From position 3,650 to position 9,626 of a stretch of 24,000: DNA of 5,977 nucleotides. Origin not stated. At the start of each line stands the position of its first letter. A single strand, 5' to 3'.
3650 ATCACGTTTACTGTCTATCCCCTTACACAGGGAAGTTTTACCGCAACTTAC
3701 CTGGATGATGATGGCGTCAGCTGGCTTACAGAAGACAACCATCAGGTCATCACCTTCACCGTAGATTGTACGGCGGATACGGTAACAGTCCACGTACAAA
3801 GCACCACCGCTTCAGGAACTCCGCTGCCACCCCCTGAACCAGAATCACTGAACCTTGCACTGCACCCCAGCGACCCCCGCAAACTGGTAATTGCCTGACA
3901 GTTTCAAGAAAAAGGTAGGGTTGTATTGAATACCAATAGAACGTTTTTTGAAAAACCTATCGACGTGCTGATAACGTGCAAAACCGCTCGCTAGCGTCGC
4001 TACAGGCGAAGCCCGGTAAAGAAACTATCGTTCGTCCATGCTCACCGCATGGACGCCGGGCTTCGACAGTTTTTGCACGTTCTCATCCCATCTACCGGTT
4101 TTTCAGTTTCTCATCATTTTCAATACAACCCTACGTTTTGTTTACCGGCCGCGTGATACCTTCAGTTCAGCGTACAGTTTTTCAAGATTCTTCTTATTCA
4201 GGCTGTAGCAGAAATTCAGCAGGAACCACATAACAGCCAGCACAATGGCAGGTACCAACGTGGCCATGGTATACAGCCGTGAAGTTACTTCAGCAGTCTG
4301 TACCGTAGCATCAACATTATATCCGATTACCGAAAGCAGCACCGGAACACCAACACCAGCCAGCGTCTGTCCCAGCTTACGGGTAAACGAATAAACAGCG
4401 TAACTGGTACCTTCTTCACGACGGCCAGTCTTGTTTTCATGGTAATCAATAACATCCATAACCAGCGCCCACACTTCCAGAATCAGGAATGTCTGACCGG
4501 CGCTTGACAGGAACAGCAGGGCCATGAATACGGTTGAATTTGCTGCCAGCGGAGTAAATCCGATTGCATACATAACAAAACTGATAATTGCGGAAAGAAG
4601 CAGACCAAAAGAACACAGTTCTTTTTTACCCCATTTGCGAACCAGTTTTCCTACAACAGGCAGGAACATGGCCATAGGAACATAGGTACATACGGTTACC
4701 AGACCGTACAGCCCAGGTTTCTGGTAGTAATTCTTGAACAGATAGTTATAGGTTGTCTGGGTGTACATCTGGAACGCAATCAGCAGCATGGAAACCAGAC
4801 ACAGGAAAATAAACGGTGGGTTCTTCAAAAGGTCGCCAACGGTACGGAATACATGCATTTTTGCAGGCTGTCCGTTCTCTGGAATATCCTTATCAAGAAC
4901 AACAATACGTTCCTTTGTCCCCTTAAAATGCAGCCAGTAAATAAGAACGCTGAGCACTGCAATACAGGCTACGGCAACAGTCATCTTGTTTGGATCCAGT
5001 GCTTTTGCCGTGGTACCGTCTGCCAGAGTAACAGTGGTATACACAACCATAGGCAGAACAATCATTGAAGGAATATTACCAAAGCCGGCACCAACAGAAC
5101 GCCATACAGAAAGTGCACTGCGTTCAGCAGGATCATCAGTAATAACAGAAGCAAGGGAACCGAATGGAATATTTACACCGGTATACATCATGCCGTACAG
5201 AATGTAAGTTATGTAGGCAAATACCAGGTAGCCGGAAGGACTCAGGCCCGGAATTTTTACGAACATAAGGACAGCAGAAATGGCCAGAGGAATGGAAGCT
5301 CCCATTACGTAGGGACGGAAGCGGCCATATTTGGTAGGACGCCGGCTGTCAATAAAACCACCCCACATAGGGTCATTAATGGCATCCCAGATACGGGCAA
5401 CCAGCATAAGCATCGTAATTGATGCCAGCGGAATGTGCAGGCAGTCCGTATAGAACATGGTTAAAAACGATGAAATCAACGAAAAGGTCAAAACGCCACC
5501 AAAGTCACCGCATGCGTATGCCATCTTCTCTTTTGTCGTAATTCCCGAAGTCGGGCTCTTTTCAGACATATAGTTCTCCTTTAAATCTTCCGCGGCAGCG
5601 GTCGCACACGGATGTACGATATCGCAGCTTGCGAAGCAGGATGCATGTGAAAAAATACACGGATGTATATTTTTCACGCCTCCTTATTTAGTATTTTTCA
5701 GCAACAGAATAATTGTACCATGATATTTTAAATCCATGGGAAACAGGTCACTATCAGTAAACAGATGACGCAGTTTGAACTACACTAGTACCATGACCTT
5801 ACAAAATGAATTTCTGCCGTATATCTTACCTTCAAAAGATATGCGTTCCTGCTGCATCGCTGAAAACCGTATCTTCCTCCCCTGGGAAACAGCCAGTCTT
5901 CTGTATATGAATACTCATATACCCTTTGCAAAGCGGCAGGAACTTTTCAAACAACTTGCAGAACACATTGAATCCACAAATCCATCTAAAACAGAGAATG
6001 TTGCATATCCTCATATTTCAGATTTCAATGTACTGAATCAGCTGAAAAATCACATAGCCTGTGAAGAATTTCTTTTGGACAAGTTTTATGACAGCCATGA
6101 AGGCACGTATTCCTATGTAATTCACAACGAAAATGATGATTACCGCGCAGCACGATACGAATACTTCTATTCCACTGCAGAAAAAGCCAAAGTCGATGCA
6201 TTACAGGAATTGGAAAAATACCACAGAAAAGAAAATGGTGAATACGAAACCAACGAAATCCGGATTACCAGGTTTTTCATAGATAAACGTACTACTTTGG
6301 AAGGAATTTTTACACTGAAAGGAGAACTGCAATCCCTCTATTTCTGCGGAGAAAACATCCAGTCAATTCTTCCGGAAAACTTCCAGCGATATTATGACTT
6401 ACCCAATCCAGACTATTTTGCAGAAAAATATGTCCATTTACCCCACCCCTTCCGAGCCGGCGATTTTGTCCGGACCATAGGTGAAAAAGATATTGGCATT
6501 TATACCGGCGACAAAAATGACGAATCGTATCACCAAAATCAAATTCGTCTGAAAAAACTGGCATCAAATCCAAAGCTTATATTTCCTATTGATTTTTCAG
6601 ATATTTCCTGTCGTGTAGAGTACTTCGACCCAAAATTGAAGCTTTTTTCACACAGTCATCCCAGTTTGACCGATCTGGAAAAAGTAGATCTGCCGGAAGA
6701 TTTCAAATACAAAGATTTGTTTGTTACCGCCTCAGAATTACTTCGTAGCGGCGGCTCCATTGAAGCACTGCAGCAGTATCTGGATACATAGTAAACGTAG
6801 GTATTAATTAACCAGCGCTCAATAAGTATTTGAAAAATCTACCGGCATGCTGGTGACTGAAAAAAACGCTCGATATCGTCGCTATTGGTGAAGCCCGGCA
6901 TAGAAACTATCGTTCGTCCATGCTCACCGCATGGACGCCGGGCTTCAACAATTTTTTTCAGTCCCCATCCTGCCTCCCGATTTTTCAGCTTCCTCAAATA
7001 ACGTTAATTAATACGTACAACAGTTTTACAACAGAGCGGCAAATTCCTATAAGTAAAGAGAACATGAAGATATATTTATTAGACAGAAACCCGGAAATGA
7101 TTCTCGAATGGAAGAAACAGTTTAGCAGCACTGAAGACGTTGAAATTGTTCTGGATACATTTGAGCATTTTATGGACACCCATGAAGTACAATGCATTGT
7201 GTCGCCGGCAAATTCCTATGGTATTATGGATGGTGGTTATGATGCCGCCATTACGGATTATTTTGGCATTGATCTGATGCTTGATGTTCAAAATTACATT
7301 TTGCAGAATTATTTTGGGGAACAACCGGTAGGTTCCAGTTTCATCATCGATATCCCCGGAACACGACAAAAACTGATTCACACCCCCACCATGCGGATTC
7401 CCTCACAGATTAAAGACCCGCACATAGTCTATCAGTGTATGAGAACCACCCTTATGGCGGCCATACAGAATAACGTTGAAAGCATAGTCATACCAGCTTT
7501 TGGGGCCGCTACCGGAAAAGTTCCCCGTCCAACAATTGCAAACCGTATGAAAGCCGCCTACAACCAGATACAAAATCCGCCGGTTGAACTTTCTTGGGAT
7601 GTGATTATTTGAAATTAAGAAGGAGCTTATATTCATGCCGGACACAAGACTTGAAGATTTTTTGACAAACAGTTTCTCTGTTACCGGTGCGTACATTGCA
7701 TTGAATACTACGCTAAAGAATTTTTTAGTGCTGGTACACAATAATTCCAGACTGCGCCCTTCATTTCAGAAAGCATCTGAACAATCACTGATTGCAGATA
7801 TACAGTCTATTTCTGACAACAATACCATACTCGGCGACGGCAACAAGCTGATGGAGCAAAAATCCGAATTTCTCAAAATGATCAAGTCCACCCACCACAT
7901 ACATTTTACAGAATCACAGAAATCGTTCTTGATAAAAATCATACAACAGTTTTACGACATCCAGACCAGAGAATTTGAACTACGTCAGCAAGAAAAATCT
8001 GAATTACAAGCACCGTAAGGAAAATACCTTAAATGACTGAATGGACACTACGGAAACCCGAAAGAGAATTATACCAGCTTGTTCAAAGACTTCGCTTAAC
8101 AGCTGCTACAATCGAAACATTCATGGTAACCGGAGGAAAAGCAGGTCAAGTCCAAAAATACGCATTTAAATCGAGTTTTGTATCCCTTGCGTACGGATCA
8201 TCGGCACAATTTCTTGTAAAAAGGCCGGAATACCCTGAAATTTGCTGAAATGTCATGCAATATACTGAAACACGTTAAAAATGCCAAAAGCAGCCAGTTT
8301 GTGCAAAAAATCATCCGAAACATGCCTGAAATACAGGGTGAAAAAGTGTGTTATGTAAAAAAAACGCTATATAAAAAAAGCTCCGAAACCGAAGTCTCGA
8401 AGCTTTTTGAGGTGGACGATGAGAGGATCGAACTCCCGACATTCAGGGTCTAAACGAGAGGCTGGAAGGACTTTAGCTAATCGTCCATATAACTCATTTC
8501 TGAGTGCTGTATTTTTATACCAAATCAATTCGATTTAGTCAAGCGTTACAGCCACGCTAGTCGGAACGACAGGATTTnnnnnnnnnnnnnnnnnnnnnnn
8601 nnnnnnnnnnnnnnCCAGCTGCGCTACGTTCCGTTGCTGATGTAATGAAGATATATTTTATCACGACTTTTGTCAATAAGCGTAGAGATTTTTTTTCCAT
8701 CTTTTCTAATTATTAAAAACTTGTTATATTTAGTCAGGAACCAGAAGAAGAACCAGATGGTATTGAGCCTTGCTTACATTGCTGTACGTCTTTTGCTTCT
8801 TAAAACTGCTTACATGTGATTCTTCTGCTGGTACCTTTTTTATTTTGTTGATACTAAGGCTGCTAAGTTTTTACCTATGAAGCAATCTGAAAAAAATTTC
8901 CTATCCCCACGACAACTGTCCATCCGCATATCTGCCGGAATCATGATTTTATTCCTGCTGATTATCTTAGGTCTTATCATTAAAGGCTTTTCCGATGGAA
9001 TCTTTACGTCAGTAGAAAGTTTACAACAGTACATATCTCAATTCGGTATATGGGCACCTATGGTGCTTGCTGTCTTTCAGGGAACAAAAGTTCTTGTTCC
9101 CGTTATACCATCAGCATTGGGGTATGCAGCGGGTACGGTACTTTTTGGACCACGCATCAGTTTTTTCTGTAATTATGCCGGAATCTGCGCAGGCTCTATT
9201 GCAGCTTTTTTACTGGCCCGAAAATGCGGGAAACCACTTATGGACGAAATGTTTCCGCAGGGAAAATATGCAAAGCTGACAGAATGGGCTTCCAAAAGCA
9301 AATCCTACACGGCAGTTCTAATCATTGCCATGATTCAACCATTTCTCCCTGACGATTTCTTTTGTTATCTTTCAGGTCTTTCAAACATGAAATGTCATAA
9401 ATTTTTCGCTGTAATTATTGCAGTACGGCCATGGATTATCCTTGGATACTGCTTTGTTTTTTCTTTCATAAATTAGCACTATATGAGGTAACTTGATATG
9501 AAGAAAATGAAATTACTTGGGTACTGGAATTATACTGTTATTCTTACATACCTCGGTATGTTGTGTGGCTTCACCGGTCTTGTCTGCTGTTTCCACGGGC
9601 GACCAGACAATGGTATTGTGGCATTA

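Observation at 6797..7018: The second copy shows compensatory arm changes around a 45-nt invariant apex, arguing for selection on the fold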

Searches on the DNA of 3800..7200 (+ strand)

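Call 6: search_rna_families(source=window, start=3800, end=7200, threshold=evalue, max_evalue=10)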
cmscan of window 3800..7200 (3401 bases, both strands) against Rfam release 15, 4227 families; matches with E-value up to 10: 2.
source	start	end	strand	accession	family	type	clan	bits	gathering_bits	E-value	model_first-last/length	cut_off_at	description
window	5138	5200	-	RF00335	snoZ13_snr52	Gene; snRNA; snoRNA; CD-box;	-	21.6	47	1.4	1-101/101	no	Small nucleolar RNA Z13/snr52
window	4147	4238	-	RF00345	snoR1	Gene; snRNA; snoRNA; CD-box;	CL00066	16.7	49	5.9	1-93/93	no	Small nucleolar RNA snoR1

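Call 15: search_dna_similar(query=window:3900-4150:+, collection=ecoli_genomes, mode=distant)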
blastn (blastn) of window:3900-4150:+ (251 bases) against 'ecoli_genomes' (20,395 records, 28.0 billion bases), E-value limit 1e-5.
No match.

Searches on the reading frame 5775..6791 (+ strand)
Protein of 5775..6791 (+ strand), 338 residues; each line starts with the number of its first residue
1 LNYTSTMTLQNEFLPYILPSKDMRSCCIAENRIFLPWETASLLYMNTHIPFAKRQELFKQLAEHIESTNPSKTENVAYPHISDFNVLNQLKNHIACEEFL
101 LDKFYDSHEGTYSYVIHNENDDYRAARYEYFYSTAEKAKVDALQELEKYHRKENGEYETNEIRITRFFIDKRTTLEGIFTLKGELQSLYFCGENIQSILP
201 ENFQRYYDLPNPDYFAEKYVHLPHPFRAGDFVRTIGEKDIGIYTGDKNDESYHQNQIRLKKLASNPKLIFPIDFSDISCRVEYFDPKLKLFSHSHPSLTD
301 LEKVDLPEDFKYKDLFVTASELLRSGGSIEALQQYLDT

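Call 16: search_protein_families(library=pfam, proteins=[window:5775-6791:+])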
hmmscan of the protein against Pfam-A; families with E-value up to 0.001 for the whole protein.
window:5775-6791:+ (338 aa): 0 families

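Call 33: find_homologous_proteins(query=window:5793-6791:+)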
Query window:5793-6791:+ (332 aa): 4 proteins with E <= 0.001 among 782 candidates.
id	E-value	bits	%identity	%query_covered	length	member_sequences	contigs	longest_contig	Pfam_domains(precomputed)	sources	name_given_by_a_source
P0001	1.9e-224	762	100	100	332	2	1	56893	-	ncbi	-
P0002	1.6e-160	552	73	99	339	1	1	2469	-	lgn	-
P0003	6.1e-157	540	72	99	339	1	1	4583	-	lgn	-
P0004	2.4e-153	528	69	100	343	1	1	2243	-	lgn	-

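Call 34: find_encoding_contigs(protein=P0001, flank=10000, max_places=10)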
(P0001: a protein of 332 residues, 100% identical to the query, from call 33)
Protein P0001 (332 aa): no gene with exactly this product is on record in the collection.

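Call 35: find_encoding_contigs(protein=P0003, flank=10000, max_places=10)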
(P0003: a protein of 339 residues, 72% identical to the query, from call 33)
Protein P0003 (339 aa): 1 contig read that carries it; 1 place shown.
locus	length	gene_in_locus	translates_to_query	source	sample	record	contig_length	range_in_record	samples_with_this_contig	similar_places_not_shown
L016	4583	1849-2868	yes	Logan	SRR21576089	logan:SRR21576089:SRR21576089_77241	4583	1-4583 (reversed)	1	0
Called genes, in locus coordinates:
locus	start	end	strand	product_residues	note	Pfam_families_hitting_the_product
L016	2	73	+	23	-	?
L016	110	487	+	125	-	-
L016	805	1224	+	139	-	-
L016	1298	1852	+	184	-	PF13306:LRR_5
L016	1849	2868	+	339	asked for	-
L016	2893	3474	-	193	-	PF01551:Peptidase_M23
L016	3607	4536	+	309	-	-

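Call 75: find_encoding_contigs(protein=P0002, flank=5000, max_places=3)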
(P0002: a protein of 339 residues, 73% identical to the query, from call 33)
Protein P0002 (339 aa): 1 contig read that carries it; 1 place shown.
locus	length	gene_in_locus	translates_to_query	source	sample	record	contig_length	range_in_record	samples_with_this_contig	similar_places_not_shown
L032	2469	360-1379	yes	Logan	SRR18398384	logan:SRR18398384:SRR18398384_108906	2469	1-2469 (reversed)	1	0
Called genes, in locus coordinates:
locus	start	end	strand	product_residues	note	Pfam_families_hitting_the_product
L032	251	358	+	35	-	-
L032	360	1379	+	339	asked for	-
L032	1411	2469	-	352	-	?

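Call 76: find_encoding_contigs(protein=P0004, flank=5000, max_places=3)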
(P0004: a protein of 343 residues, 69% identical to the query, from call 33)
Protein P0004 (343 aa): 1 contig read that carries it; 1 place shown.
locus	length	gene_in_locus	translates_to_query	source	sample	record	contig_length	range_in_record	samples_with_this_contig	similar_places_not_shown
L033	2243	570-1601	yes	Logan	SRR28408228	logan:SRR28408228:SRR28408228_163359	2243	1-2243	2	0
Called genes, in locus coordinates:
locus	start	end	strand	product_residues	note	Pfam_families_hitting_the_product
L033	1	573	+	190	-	?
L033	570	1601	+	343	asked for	-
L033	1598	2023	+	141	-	-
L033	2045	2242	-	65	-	?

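Call 84: search_protein_families(library=pfam, proteins=[window:5793-6791:+], max_evalue=0.1)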
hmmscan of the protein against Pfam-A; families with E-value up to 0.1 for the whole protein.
window:5793-6791:+ (332 aa): 1 family
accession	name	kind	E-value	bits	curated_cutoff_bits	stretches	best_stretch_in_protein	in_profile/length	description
PF10407.14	Cytokin_check_N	-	0.077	13.4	22.6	0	291-314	39-62/71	Cdc14 phosphatase binding protein N-terminus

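Call 86: search_protein_families(library=padloc, proteins=[window:5793-6791:+], max_evalue=0.01)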
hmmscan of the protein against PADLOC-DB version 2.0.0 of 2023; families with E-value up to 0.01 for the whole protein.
window:5793-6791:+ (332 aa): 0 families

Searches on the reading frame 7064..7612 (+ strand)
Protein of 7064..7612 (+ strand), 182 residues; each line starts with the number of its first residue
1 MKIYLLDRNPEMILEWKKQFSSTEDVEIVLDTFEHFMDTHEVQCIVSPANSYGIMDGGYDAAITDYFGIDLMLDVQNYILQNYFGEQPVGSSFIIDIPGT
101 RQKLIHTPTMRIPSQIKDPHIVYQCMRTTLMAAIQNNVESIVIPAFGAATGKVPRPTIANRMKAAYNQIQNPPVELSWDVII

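Call 16: search_protein_families(library=pfam, proteins=[window:7064-7612:+])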
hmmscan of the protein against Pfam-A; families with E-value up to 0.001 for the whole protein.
window:7064-7612:+ (182 aa): 2 families
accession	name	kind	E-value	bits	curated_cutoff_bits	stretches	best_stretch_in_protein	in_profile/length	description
PF01661.27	Macro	-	3.9e-12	46.6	22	1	46-158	1-114/118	Macro domain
PF14519.12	Macro_2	-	5.2e-07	29.7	27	1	41-119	78-154/290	Macro-like domain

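Call 30: find_encoding_contigs(protein=window:7064-7612:+, flank=10000, max_places=10)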
Protein window:7064-7612:+ (182 aa): no gene with exactly this product is on record in the collection.

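Call 36: list_cluster_members(proteins=[P0001, window:7064-7612:+, window:8877-9476:+, window:9498-10142:+, window:10152-10967:+, window:11690-13192:-])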
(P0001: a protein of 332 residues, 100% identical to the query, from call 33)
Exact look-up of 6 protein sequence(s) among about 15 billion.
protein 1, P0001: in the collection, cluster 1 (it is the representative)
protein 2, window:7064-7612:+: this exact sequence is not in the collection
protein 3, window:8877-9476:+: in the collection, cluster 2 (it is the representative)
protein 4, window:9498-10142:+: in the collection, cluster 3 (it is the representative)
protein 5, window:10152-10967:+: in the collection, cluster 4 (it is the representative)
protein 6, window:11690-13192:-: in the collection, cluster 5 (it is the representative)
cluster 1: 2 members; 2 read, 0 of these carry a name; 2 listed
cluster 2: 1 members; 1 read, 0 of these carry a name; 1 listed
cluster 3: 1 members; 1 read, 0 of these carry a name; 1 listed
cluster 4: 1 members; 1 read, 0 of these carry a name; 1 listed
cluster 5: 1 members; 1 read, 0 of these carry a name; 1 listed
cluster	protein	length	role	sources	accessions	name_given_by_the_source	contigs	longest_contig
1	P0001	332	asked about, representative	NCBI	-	-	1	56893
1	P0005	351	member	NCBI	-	-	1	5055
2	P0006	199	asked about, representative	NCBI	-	-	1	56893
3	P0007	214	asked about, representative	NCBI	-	-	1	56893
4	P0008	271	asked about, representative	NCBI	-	-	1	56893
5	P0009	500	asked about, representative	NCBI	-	-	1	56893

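Call 86: search_protein_families(library=padloc, proteins=[window:7064-7612:+], max_evalue=0.01)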
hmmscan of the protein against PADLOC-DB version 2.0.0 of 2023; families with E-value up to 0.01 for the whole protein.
window:7064-7612:+ (182 aa): 1 family
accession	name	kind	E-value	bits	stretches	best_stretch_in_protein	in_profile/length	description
PDLC02990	DarG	-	0.0014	16.2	1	40-171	12-137/329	-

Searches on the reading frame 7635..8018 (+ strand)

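Call 16: search_protein_families(library=pfam, proteins=[window:7635-8018:+])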
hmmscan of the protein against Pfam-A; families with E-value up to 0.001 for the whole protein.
window:7635-8018:+ (127 aa): 0 families

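Call 84: search_protein_families(library=pfam, proteins=[window:7635-8018:+], max_evalue=0.1)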
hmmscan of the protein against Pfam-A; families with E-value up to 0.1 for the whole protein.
window:7635-8018:+ (127 aa): 1 family
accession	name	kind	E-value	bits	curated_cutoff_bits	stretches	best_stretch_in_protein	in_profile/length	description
PF05520.16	Citrus_P18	-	0.0027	17.9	25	1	29-98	37-104/167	Citrus tristeza virus P18 protein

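Call 86: search_protein_families(library=padloc, proteins=[window:7635-8018:+], max_evalue=0.01)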
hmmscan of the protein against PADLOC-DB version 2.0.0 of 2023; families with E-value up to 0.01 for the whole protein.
window:7635-8018:+ (127 aa): 0 families

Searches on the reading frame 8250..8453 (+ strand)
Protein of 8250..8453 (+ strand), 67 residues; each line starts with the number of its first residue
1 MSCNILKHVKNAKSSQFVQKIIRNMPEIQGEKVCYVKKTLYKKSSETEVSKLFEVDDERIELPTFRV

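Call 84: search_protein_families(library=pfam, proteins=[window:8250-8453:+], max_evalue=0.1)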
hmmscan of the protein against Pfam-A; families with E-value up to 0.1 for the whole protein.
window:8250-8453:+ (67 aa): 1 family
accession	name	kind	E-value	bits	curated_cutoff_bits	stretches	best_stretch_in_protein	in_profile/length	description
PF05928.16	Zea_mays_MuDR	-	0.041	14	20.8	1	10-57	84-131/207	Zea mays MURB-like protein (MuDR)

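Call 86: search_protein_families(library=padloc, proteins=[window:8250-8453:+], max_evalue=0.01)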
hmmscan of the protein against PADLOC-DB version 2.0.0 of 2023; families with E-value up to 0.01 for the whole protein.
window:8250-8453:+ (67 aa): 0 families

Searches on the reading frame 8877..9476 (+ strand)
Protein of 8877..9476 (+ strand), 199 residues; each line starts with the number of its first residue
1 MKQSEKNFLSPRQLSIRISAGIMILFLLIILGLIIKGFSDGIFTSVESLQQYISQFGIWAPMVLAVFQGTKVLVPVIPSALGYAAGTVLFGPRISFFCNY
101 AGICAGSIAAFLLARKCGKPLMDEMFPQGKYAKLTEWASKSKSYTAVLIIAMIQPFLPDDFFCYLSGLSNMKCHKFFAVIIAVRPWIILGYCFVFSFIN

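Call 16: search_protein_families(library=pfam, proteins=[window:8877-9476:+])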
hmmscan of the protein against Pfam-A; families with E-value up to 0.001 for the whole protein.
window:8877-9476:+ (199 aa): 1 family
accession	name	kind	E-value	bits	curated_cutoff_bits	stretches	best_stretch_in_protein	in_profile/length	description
PF09335.16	VTT_dom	-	1.1e-15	58.6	33.9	1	78-195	2-121/123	VTT domain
